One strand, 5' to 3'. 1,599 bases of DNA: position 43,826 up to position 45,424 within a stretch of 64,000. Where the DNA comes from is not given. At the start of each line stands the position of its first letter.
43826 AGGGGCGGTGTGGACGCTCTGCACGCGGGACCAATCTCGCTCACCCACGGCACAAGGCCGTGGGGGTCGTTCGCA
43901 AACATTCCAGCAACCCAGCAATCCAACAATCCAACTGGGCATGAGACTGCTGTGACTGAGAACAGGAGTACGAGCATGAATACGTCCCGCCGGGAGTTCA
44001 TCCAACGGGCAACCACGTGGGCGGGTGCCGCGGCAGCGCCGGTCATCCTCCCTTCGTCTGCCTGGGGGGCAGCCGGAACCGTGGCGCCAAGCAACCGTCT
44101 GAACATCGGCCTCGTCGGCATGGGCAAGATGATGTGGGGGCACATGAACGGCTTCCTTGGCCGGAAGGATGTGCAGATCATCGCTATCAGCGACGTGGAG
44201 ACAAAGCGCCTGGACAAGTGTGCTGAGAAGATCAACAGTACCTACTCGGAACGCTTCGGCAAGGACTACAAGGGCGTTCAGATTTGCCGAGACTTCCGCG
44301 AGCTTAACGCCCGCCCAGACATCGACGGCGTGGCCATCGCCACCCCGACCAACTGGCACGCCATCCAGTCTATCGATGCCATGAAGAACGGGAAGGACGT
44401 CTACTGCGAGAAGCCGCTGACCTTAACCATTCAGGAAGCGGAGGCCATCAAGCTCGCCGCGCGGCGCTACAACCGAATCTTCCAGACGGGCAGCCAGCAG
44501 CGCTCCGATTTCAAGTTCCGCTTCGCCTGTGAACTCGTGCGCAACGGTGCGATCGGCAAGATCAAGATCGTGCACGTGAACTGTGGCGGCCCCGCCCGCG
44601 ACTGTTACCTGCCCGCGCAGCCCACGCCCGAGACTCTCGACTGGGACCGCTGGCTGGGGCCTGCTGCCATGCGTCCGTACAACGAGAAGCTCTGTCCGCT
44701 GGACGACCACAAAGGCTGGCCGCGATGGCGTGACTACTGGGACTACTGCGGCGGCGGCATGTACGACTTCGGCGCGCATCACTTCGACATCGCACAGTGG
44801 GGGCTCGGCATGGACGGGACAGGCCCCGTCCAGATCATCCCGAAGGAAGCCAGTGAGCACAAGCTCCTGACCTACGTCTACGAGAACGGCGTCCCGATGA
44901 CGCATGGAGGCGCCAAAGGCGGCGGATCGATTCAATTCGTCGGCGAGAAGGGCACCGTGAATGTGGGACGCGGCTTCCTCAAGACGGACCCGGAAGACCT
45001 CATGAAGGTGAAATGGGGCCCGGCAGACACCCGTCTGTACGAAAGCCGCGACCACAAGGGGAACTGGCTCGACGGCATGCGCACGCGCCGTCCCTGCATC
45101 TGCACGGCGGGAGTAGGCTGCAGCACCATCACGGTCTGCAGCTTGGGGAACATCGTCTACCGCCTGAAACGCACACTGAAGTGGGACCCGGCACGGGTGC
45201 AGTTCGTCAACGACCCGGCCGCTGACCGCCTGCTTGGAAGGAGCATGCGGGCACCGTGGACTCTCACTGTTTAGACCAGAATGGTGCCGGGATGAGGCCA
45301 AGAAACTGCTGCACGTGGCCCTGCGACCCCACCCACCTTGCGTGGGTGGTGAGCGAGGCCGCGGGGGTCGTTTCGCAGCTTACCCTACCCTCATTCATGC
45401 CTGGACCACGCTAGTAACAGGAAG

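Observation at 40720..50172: Candidate LacI-controlled operon for periplasmic oxidative (3-keto) cleavage of sulfated glycosides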

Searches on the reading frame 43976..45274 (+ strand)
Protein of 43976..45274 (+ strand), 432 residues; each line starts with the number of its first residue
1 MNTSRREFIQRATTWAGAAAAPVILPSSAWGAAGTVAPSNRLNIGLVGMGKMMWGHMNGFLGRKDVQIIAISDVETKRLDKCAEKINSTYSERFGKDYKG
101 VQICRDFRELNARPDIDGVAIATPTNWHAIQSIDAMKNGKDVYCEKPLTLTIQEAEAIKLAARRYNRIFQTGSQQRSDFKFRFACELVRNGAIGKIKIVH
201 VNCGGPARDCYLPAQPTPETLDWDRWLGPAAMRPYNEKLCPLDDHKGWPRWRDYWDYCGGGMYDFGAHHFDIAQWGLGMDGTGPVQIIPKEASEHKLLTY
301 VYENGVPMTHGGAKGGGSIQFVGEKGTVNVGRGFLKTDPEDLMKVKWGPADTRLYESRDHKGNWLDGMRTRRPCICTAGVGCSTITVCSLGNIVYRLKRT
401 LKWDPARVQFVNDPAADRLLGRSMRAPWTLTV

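Call 7: search_protein_families(library=pfam, proteins=[window:43976-45274:+], max_evalue=0.01)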
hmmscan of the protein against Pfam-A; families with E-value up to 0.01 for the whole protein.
window:43976-45274:+ (432 aa): 4 families
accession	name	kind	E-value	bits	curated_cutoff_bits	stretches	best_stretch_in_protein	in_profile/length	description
PF19051.5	GFO_IDH_MocA_C2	-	1.2e-30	107.3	23.3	1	211-429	42-253/254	Oxidoreductase family, C-terminal alpha/beta domain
PF01408.29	GFO_IDH_MocA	-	1.8e-19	71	24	1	42-172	1-119/120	Oxidoreductase family, NAD-binding Rossmann fold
PF22725.1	GFO_IDH_MocA_C3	-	2e-06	28.2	27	0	248-278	32-62/124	GFO/IDH/MocA C-terminal domain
PF02894.22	GFO_IDH_MocA_C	-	7e-06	26.4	22.9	1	188-329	4-128/218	Oxidoreductase family, C-terminal alpha/beta domain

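Call 8: search_protein_families(library=ncbifam, proteins=[window:43976-45274:+], max_evalue=0.01)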
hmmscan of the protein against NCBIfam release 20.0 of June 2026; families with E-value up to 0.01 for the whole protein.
window:43976-45274:+ (432 aa): 9 families
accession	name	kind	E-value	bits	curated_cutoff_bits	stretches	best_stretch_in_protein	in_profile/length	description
NF058561.1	BT_2158_fam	equivalog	3.7e-46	157.7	750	1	4-279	1-257/487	glycoside 3-dehydrogenase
TIGR04380.1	myo_inos_iolG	equivalog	8.9e-27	93.8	355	1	42-207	2-156/330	inositol 2-dehydrogenase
NF040723.1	UDP-GlcNAcDh_Arch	equivalog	1.5e-18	67.4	450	1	42-206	1-151/302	UDP-N-acetylglucosamine 3-dehydrogenase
NF052479.1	LevoglcsnDh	equivalog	4.9e-15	55.1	650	1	41-197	3-155/386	levoglucosan dehydrogenase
NF008607.0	PRK11579.1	subfamily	7e-14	51.6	330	1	85-199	34-148/346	oxidoreductase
NF041392.1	XylDh_Gfo6_Halo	equivalog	1.3e-09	37.4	350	1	105-202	72-169/350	D-xylose 1-dehydrogenase Gfo6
NF052679.1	InsChiInosDhIolG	equivalog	1.9e-09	37.1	540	1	42-202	3-154/343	bifunctional inositol 2-dehydrogenase/D-chiro-inositol 1-dehydrogenase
NF058563.1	BT_2159_fam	equivalog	2.3e-06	26.8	650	1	43-201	2-148/350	disaccharide 3-dehydrogenase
NF007574.0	PRK10206.1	equivalog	8.9e-06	25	352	1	95-199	45-149/345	oxidoreductase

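Call 15: find_encoding_contigs(protein=window:43976-45274:+, flank=10000, max_places=3)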
Protein window:43976-45274:+ (432 aa): 1 contig read that carries it; 1 place shown.
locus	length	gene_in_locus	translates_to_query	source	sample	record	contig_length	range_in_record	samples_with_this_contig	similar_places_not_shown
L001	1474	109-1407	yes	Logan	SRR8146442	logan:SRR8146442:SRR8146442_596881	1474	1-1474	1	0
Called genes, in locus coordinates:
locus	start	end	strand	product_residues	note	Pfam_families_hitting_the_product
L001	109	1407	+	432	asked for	PF01408:GFO_IDH_MocA, PF02894:GFO_IDH_MocA_C (faint), PF22725:GFO_IDH_MocA_C3 (faint), PF19051:GFO_IDH_MocA_C2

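Call 17: search_solved_structures(query=window:43976-45274:+, max_evalue=0.00001)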
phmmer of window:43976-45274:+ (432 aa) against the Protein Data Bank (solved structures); distinct sequences matched with E-value up to 0.00001: 51.
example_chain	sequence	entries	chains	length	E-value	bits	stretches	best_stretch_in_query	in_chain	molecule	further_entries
8tdf_A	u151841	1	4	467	9.1e-26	93.6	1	34-271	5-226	Dehydrogenase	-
8tdh_A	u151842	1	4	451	3.5e-24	88.4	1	87-271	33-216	Predicted dehydrogenases and related proteins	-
3cea_A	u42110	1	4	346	6e-15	58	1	93-197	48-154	Myo-inositol 2-dehydrogenase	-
4fb5_A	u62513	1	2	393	6.4e-15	57.9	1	41-202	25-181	Probable oxidoreductase protein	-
3ezy_A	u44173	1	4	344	8.3e-15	57.5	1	42-207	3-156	Dehydrogenase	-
7xr9_A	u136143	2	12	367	3.3e-14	55.5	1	40-179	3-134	DgpA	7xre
4n54_A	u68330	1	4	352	7.3e-13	51.1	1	95-205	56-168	Inositol dehydrogenase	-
4mkx_A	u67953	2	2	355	8e-13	51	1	96-205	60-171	Inositol dehydrogenase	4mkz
1h6a_A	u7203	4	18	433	1.2e-12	50.3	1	9-202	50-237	PRECURSOR FORM OF GLUCOSE-FRUCTOSE OXIDOREDUCTASE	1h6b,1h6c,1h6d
1ryd_A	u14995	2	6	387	3.4e-12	48.9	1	12-202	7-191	glucose-fructose oxidoreductase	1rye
1ofg_A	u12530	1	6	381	6.9e-12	47.9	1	16-202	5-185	GLUCOSE-FRUCTOSE OXIDOREDUCTASE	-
3e18_A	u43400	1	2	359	7.6e-12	47.7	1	94-223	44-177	oxidoreductase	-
1evj_A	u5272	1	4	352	9.9e-12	47.3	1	42-202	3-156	GLUCOSE-FRUCTOSE OXIDOREDUCTASE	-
4gqa_A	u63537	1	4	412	2.6e-11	46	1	39-166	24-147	NAD binding Oxidoreductase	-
6z3b_B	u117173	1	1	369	4.8e-11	45.1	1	105-202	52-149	Gfo/Idh/MocA family oxidoreductase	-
6t2b_A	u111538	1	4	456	3.2e-06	29.2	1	15-196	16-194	Glycosyl hydrolase family 109 protein 2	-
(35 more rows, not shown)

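Call 46: search_solved_structures(query=window:43976-45274:+, max_evalue=1e-20, show_alignments=2)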
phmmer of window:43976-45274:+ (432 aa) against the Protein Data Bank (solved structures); distinct sequences matched with E-value up to 1e-20: 2.
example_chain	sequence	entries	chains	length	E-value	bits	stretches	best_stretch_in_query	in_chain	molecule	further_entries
8tdf_A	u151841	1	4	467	9.1e-26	93.6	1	34-271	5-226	Dehydrogenase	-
8tdh_A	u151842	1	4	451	3.5e-24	88.4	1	87-271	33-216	Predicted dehydrogenases and related proteins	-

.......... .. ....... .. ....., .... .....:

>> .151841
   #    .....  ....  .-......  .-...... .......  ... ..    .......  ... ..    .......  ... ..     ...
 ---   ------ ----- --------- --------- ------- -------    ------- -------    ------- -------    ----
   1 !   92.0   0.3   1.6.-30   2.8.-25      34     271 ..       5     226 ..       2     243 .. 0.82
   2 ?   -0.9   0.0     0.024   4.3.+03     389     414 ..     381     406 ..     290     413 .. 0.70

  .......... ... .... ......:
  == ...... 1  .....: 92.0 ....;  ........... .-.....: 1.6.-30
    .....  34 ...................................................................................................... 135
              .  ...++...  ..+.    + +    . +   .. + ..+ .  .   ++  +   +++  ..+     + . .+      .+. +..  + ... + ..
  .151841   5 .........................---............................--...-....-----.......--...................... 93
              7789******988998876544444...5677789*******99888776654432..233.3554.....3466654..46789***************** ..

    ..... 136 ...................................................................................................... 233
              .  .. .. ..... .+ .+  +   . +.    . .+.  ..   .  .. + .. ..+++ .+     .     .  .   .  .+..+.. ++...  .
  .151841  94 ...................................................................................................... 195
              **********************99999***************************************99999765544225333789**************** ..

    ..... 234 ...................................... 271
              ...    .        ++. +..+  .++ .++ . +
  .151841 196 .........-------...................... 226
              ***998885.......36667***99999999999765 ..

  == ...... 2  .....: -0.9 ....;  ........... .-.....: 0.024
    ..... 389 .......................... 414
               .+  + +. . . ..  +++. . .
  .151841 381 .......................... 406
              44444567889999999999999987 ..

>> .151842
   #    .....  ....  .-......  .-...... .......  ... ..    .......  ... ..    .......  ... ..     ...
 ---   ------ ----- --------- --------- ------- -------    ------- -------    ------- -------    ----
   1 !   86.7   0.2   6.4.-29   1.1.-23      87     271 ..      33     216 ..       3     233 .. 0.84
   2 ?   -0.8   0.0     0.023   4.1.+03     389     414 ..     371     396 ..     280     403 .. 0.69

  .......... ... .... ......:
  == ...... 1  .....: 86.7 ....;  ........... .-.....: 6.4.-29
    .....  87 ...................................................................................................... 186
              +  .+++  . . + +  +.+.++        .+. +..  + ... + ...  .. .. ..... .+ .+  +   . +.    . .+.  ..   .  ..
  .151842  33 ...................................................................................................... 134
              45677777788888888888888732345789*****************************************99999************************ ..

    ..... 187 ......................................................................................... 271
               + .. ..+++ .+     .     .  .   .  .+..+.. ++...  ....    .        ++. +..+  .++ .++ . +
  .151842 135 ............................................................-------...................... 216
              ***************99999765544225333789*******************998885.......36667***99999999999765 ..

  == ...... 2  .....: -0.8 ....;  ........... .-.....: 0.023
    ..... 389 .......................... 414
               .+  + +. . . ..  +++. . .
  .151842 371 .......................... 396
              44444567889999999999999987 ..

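Call 78: search_protein_families(library=pfam, proteins=[L025:12986-14086:+, L064:12818-13936:+, L022:7010-8098:+, L052:8674-9789:+, L064:7109-8575:+, L041:15026-16486:+, L025:2322-4223:+, L035:1681-3570:+, L075:9947-11470:+, L060:3274-5235:+], max_evalue=0.001)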
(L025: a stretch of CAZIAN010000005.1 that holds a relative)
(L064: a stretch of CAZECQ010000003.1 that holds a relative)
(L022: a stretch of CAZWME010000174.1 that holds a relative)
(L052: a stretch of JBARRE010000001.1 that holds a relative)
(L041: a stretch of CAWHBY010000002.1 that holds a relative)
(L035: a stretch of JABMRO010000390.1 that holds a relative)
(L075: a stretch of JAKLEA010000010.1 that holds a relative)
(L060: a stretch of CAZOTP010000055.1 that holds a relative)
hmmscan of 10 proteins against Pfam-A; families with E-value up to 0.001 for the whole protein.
L025:12986-14086:+ (367 aa): 1 family
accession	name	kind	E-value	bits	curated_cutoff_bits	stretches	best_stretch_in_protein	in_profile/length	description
PF06439.18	3keto-disac_hyd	-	1.7e-45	155.8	26.8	1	176-364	1-186/187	3-keto-disaccharide hydrolase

L064:12818-13936:+ (373 aa): 1 family
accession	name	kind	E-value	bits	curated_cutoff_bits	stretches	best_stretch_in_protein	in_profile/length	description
PF06439.18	3keto-disac_hyd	-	3.6e-42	145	26.8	1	179-368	1-186/187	3-keto-disaccharide hydrolase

L022:7010-8098:+ (363 aa): 1 family
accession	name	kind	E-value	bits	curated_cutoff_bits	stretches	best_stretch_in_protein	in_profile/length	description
PF06439.18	3keto-disac_hyd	-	3.1e-45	155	26.8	1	172-360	1-186/187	3-keto-disaccharide hydrolase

L052:8674-9789:+ (372 aa): 1 family
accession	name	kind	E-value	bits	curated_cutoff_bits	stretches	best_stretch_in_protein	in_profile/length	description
PF06439.18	3keto-disac_hyd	-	5.4e-45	154.2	26.8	1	178-369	2-186/187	3-keto-disaccharide hydrolase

L064:7109-8575:+ (489 aa): 3 families
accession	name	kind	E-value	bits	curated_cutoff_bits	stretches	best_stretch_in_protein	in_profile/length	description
PF06439.18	3keto-disac_hyd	-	3.1e-38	132.1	26.8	1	313-485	26-187/187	3-keto-disaccharide hydrolase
PF01261.30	AP_endonuc_2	-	1e-22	81.5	31.1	1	66-277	1-233/249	Xylose isomerase-like TIM barrel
PF20407.5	DUF1583_N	-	0.00095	19.4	22.9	0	404-443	83-122/150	Domain of unknown function (DUF1583_N)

L041:15026-16486:+ (487 aa): 2 families
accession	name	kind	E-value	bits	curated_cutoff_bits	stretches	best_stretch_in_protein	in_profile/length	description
PF06439.18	3keto-disac_hyd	-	1e-39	137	26.8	1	318-485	23-187/187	3-keto-disaccharide hydrolase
PF01261.30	AP_endonuc_2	-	2.4e-16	60.6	31.1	1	63-278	2-234/249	Xylose isomerase-like TIM barrel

L025:2322-4223:+ (634 aa): 2 families
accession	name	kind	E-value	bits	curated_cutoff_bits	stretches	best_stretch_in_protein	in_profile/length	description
PF14100.11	DUF6807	-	1.8e-65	221.7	27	1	140-427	4-270/270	Family of unknown function (DUF6807)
PF06439.18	3keto-disac_hyd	-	1.2e-44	153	26.8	1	446-631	3-186/187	3-keto-disaccharide hydrolase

L035:1681-3570:+ (630 aa): 2 families
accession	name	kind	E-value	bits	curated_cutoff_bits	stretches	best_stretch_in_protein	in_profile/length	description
PF14100.11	DUF6807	-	1.2e-63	215.7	27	1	154-423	10-270/270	Family of unknown function (DUF6807)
PF06439.18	3keto-disac_hyd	-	4.2e-47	161.1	26.8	1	441-627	2-186/187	3-keto-disaccharide hydrolase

L075:9947-11470:+ (508 aa): 3 families
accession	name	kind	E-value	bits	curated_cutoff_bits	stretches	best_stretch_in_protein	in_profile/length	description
PF06439.18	3keto-disac_hyd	-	5.6e-48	163.9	26.8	1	319-505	1-187/187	3-keto-disaccharide hydrolase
PF06283.17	ThuA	-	5.1e-44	151.5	33.4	1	60-298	1-209/209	Trehalose utilisation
PF20407.5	DUF1583_N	-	0.00079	19.7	22.9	0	429-463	88-122/150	Domain of unknown function (DUF1583_N)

L060:3274-5235:+ (654 aa): 1 family
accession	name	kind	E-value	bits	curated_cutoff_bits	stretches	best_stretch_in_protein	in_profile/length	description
PF06439.18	3keto-disac_hyd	-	5.4e-105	349.8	26.8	3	261-464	1-187/187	3-keto-disaccharide hydrolase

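Call 97: search_protein_families(library=ncbifam, proteins=[L025:12986-14086:+, L064:7109-8575:+, L075:9947-11470:+], max_evalue=1)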
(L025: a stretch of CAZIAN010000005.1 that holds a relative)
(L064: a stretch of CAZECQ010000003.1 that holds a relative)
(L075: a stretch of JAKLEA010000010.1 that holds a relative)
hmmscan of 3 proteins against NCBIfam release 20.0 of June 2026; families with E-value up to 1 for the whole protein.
L025:12986-14086:+ (367 aa): 0 families

L064:7109-8575:+ (489 aa): 7 families
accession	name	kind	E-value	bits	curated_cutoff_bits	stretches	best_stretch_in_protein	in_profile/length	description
NF041277.1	coba_remo_CbiR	equivalog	8.1e-08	32.1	105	1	167-275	138-237/249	cobamide remodeling phosphodiesterase CbiR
NF009689.0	PRK13210.1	subfamily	4.7e-07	29.3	200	1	194-287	174-271/286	L-ribulose-5-phosphate 3-epimerase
TIGR04379.1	myo_inos_iolE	equivalog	1.2e-06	28.4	290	1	159-235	138-214/290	myo-inosose-2 dehydratase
NF009688.0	PRK13209.1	subfamily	0.0003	19.9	317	1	197-284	181-266/286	L-ribulose-5-phosphate 3-epimerase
TIGR00542.1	hxl6Piso_put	equivalog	0.00067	19.1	272.15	1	203-273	182-249/279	L-ribulose-5-phosphate 3-epimerase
TIGR03234.1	OH-pyruv-isom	equivalog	0.095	12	353.45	1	245-274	213-241/254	hydroxypyruvate isomerase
NF041099.2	keto_glucon_epim_IolO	equivalog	0.18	11.1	300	0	197-272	178-245/269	5-keto-L-gluconate epimerase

L075:9947-11470:+ (508 aa): 0 families
